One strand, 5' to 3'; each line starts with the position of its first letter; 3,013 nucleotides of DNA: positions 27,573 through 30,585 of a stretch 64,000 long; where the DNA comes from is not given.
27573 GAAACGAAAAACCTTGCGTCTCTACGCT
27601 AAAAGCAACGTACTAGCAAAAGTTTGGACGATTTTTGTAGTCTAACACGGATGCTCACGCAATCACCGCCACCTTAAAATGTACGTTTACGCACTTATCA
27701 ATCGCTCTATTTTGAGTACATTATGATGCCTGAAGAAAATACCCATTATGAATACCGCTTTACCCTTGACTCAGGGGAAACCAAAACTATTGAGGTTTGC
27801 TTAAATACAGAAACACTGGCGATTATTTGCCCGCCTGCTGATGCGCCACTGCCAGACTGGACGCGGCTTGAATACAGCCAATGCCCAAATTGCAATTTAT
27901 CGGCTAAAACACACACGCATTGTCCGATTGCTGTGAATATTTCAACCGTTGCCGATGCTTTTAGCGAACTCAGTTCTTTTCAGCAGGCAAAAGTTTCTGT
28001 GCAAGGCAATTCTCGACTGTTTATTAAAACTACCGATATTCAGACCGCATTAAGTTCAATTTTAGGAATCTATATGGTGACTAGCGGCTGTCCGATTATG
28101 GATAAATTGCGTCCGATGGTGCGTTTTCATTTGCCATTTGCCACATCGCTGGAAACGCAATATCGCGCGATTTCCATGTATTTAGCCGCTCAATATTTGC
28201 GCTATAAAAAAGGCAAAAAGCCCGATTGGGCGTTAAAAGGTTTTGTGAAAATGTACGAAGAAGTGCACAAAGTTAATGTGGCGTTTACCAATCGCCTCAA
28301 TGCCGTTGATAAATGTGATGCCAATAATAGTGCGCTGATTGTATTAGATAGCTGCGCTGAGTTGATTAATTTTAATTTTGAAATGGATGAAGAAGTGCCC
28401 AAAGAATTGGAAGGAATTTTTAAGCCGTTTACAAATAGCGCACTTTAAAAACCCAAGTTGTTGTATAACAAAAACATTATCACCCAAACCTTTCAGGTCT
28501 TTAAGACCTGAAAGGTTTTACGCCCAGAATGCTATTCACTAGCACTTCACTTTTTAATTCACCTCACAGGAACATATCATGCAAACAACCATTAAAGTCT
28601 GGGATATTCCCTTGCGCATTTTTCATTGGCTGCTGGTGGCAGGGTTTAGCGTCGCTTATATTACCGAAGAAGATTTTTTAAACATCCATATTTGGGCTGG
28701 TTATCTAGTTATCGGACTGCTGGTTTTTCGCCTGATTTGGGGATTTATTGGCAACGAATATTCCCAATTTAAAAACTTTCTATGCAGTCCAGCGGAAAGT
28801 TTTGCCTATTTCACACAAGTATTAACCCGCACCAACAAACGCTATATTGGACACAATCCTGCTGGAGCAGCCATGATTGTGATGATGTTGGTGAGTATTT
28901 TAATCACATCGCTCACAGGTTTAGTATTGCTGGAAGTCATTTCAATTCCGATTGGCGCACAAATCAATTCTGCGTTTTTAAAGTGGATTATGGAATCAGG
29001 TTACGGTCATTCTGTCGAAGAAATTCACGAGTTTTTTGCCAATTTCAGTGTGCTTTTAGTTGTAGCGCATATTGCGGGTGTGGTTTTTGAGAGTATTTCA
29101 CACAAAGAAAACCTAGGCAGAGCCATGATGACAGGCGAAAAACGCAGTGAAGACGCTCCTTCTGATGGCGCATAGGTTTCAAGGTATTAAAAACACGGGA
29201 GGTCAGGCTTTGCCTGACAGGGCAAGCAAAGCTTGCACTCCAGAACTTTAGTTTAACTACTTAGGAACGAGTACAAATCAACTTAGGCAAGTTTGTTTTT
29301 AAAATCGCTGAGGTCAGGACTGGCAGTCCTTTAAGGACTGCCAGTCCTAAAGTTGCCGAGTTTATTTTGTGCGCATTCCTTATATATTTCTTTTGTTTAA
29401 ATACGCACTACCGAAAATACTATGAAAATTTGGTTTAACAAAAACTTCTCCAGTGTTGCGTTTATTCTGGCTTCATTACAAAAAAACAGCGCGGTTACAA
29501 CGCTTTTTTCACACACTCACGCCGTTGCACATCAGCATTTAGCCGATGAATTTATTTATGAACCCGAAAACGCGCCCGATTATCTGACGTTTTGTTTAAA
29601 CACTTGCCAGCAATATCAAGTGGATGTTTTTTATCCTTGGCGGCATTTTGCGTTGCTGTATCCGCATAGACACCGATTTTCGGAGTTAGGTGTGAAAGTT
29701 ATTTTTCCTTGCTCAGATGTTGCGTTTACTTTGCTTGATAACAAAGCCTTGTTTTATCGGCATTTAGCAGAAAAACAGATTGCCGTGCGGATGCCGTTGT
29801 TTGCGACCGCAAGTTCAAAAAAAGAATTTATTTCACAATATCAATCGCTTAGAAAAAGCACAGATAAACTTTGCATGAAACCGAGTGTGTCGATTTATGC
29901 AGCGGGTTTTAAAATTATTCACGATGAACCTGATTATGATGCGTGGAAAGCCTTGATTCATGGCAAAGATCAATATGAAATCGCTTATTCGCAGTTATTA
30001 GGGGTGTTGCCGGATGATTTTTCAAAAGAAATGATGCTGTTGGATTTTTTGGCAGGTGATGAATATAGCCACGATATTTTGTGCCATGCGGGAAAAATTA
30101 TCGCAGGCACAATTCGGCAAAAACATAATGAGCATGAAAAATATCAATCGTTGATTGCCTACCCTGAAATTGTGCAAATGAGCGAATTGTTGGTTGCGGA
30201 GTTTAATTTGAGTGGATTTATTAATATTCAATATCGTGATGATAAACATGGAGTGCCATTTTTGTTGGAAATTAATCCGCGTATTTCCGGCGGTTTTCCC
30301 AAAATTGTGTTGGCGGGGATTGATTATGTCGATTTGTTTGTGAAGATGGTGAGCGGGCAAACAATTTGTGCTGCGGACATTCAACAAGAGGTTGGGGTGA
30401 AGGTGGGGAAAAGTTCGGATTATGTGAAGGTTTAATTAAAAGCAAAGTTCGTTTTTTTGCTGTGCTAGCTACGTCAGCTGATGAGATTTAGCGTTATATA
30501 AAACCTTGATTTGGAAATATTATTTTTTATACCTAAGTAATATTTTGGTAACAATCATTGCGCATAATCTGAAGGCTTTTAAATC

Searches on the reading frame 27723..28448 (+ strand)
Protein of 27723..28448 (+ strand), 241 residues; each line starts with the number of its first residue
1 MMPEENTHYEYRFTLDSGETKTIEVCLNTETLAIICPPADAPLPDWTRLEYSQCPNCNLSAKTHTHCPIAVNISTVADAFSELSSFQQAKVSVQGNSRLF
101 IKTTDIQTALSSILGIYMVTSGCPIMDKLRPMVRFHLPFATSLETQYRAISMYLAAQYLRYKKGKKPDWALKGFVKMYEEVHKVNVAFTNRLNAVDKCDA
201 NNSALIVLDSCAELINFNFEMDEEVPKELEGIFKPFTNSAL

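Call 75: search_protein_families(library=pfam, proteins=[window:27723-28448:+], max_evalue=0.001)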
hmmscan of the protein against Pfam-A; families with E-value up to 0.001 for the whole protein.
window:27723-28448:+ (241 aa): 1 family
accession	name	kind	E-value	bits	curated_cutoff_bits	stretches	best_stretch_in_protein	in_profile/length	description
PF21842.1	DUF6901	-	7.3e-79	264.7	27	1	10-218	2-209/222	Domain of unknown function (DUF6901)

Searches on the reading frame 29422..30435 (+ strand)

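Call 75: search_protein_families(library=pfam, proteins=[window:29422-30435:+], max_evalue=0.001)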
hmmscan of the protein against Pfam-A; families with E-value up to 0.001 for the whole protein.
window:29422-30435:+ (337 aa): 1 family
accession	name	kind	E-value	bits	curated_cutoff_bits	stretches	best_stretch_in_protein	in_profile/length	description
PF15632.11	ATPgrasp_Ter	-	1.2e-28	100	29.1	1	202-324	3-123/131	ATP-grasp in the biosynthetic pathway with Ter operon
